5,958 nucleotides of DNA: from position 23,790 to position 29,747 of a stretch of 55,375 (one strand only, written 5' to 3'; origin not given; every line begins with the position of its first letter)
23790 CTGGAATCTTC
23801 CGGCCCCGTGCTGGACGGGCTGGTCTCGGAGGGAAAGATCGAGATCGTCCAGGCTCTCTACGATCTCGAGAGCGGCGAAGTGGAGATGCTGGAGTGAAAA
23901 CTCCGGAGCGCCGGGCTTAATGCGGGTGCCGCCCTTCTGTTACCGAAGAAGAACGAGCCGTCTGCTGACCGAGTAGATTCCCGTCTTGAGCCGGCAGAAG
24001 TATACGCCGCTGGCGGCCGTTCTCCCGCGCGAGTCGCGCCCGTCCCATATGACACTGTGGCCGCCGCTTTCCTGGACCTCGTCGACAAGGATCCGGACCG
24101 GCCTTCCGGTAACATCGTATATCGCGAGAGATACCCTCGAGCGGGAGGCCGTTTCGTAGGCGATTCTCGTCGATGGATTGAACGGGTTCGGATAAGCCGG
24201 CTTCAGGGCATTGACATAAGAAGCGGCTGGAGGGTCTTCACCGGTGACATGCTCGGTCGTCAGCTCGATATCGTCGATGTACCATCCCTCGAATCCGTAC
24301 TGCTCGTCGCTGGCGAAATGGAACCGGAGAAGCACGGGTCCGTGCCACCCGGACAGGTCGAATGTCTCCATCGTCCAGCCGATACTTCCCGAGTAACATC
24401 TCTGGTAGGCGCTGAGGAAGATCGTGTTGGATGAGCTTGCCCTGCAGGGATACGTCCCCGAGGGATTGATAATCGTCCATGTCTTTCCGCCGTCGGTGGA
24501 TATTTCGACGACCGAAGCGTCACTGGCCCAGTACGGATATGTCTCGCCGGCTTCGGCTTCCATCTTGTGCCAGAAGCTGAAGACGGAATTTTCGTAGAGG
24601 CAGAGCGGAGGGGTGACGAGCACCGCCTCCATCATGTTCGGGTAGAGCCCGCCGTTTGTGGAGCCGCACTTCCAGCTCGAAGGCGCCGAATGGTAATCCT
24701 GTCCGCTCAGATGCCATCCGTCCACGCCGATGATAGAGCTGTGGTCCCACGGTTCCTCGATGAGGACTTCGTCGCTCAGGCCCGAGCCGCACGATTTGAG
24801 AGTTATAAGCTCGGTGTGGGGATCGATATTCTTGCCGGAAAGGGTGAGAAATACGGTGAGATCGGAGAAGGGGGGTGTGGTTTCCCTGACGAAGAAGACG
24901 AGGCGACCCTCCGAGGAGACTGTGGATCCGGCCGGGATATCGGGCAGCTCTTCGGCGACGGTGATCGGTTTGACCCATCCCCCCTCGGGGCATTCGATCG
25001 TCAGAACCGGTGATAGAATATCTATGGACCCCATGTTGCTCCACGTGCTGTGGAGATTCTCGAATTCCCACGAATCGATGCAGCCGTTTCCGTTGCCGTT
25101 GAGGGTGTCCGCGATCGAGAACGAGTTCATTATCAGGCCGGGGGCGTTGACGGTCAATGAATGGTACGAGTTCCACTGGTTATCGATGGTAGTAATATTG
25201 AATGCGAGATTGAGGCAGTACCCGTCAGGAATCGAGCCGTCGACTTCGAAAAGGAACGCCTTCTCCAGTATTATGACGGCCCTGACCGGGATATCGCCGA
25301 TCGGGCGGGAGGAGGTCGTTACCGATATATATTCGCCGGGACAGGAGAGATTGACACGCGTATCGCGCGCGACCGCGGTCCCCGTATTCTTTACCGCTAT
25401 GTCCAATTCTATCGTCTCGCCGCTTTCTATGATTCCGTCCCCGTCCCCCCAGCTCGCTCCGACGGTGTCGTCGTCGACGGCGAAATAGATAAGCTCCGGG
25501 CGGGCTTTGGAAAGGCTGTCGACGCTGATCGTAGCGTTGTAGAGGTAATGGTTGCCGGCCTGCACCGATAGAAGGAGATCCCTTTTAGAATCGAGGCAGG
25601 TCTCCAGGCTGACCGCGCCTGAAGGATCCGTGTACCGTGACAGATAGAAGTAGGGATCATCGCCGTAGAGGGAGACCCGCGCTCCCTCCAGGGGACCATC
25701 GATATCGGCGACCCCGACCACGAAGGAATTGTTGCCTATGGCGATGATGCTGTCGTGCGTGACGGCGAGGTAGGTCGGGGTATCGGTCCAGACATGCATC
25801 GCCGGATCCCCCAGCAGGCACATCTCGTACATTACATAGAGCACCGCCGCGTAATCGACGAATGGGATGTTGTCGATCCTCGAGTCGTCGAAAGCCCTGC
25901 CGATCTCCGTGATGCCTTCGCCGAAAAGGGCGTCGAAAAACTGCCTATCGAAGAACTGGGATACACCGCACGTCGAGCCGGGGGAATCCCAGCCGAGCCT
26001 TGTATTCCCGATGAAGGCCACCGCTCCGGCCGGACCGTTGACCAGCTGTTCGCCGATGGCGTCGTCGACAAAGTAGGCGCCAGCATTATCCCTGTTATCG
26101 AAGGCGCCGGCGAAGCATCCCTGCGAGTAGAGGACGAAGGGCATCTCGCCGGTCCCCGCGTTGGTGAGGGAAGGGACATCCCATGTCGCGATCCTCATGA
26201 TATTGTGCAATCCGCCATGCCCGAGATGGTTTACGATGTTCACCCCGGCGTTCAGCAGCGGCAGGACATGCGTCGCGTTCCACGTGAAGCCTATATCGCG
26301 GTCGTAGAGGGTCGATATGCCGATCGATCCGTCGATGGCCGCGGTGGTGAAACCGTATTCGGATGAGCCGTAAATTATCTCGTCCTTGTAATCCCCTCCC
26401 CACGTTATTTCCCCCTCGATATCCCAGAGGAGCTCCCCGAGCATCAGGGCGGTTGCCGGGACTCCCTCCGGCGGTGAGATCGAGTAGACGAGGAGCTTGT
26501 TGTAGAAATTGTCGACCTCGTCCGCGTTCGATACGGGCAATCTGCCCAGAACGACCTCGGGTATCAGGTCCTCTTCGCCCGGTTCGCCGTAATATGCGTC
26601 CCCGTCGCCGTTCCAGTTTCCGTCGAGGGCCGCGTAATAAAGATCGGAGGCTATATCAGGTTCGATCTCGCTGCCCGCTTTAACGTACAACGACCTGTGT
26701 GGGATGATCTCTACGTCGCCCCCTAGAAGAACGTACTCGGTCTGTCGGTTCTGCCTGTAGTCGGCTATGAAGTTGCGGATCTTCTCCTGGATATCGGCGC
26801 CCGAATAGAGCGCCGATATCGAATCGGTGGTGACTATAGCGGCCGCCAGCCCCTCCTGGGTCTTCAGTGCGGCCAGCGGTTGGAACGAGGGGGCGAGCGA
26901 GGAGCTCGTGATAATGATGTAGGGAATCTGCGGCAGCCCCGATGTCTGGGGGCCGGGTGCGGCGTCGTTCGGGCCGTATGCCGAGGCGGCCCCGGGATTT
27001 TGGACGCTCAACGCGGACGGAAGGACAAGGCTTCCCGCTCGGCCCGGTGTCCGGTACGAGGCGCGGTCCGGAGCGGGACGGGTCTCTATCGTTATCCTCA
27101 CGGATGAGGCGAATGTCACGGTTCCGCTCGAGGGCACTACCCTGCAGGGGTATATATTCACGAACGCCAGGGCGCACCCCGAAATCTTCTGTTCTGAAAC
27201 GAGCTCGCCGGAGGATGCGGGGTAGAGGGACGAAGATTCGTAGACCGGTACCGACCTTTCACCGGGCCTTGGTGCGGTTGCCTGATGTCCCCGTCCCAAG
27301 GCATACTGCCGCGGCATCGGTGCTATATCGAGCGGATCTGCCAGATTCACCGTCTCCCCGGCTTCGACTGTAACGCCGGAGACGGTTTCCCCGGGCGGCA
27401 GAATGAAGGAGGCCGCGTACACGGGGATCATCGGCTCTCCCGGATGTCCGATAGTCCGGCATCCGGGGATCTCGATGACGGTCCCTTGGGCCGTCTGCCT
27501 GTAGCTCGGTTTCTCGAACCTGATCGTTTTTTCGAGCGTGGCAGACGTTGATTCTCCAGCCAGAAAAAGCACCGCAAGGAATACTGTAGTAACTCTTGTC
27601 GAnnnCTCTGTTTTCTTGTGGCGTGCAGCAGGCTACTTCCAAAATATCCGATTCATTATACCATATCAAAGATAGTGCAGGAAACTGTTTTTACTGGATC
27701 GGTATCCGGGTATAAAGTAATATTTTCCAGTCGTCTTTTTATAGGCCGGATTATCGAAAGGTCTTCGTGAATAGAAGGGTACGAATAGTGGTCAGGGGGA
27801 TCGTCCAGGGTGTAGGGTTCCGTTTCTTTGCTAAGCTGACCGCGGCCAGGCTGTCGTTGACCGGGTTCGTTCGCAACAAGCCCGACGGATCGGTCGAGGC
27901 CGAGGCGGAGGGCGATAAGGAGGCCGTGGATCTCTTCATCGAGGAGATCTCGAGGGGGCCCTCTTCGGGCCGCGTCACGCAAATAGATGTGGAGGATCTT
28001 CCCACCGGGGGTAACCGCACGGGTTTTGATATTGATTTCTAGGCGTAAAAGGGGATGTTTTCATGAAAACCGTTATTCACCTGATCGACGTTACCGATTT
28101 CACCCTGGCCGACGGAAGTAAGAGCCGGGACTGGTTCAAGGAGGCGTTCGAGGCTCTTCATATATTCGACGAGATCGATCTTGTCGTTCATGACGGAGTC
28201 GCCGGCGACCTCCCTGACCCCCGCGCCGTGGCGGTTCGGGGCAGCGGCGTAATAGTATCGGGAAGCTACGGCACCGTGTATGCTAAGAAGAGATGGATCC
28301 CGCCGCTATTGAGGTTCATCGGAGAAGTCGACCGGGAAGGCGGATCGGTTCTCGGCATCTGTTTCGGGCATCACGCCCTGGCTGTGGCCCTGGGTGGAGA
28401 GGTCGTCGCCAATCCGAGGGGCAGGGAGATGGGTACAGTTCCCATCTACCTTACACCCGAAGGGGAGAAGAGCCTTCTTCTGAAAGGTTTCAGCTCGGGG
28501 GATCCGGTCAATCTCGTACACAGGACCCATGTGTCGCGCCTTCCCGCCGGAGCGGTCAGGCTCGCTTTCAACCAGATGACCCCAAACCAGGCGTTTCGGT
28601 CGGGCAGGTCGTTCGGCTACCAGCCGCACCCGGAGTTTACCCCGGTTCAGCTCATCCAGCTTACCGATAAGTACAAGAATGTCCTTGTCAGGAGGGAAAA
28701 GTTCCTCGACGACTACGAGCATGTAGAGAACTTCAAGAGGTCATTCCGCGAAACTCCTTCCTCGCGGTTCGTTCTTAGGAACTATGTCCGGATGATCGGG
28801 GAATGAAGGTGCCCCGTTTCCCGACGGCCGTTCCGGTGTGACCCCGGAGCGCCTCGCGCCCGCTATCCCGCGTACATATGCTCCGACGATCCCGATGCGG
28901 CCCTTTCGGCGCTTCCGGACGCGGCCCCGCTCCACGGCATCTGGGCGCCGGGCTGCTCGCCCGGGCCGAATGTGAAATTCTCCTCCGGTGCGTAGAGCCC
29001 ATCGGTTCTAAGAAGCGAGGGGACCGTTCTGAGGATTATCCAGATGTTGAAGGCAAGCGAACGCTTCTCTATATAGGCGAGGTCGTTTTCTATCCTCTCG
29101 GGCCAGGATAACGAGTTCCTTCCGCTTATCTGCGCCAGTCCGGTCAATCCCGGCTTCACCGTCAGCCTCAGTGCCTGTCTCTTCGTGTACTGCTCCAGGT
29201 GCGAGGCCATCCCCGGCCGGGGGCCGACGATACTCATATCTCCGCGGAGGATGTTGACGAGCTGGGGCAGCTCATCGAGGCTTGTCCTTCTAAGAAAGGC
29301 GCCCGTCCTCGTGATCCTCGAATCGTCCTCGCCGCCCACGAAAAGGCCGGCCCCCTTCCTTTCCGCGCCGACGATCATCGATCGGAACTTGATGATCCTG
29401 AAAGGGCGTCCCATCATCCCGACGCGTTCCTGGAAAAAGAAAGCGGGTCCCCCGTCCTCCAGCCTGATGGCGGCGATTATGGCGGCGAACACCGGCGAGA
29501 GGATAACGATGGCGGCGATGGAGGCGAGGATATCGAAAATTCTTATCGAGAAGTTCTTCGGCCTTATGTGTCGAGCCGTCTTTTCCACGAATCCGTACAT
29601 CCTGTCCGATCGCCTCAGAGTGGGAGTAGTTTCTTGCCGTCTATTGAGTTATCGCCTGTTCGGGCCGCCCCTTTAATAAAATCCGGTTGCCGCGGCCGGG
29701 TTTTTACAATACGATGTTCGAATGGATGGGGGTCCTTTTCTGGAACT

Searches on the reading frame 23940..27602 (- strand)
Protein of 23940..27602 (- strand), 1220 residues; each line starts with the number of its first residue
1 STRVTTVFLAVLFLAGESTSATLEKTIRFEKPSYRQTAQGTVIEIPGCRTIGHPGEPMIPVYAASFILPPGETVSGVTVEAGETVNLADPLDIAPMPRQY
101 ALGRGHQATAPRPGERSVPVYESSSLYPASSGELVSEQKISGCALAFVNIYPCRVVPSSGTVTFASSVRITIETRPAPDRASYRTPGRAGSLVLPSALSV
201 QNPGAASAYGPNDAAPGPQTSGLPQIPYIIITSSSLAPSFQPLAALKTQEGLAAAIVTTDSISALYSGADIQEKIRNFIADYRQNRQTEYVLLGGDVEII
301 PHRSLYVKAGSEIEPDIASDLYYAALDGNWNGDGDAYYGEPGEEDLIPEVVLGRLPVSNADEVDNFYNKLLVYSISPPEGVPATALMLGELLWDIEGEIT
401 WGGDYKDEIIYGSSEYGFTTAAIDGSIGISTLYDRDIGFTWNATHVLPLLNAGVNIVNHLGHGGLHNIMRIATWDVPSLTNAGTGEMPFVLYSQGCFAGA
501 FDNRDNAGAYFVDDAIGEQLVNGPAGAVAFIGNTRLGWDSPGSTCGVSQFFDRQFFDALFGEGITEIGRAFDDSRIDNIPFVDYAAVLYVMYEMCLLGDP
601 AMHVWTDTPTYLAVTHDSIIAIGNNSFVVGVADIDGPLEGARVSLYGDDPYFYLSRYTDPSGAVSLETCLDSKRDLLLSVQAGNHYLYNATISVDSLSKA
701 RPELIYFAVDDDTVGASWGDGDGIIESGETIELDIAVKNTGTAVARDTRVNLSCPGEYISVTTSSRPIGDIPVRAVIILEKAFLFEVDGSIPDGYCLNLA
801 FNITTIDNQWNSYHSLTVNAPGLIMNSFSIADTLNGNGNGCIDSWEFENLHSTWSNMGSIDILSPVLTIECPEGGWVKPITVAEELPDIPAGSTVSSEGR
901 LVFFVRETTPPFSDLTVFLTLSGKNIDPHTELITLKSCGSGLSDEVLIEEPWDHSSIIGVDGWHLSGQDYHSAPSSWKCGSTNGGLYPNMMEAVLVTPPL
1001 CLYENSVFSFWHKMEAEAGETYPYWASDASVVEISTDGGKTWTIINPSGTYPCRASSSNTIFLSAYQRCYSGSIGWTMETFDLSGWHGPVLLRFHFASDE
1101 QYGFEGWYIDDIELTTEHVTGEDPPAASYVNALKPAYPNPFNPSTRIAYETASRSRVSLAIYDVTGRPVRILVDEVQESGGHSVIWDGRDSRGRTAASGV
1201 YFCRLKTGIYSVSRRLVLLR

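Call 23: search_protein_families(library=pfam, proteins=[window:23940-27602:-], max_evalue=0.001)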
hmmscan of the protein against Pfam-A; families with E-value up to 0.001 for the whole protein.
window:23940-27602:- (1220 aa): 5 families
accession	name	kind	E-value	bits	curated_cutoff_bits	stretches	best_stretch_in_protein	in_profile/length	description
PF01364.23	Peptidase_C25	-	3.7e-57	194.7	23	1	228-603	1-373/374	Peptidase family C25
PF13860.13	FlgD_ig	-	1.7e-06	28.3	27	1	1151-1202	19-70/79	FlgD Ig-like domain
PF20773.4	InhA-like_MAM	-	7.8e-06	26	26.9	1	1030-1117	82-165/191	Immune inhibitor A-like, MAM domain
PF08126.16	Propeptide_C25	-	4.1e-05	23.2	22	1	41-178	44-177/205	Propeptide_C25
PF18962.6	Por_Secre_tail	-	0.00014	22.5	27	1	1137-1217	2-74/75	Secretion system C-terminal sorting domain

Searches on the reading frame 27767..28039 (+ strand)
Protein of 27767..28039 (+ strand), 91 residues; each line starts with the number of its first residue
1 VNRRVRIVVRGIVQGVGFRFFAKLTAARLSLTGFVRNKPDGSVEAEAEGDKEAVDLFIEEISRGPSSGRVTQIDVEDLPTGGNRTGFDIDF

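Call 23: search_protein_families(library=pfam, proteins=[window:27767-28039:+], max_evalue=0.001)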
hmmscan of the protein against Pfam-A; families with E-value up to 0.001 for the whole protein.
window:27767-28039:+ (91 aa): 1 family
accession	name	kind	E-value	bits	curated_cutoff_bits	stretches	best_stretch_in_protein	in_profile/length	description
PF00708.24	Acylphosphatase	-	2e-26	92.5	22.5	1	6-89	2-85/85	Acylphosphatase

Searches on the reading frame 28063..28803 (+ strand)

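Call 23: search_protein_families(library=pfam, proteins=[window:28063-28803:+], max_evalue=0.001)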
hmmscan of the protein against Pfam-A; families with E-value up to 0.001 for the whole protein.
window:28063-28803:+ (247 aa): 1 family
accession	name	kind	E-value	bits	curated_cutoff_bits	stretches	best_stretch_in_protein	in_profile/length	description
PF00117.34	GATase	-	6.1e-14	52.6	22.8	1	60-194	43-175/190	Glutamine amidotransferase class-I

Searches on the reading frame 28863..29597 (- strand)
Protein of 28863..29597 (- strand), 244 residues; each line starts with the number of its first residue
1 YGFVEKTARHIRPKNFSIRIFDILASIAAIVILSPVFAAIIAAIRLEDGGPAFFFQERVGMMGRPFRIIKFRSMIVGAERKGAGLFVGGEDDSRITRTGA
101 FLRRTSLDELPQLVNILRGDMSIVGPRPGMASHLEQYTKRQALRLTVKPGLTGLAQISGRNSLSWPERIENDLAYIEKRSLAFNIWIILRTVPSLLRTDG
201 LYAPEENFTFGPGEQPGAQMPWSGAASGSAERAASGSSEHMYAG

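Call 23: search_protein_families(library=pfam, proteins=[window:28863-29597:-], max_evalue=0.001)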
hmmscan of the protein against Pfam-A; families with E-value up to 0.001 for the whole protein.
window:28863-29597:- (244 aa): 1 family
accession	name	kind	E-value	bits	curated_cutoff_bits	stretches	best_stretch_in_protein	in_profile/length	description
PF02397.22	Bac_transf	-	4.3e-64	215.8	27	1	19-196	2-178/179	Bacterial sugar transferase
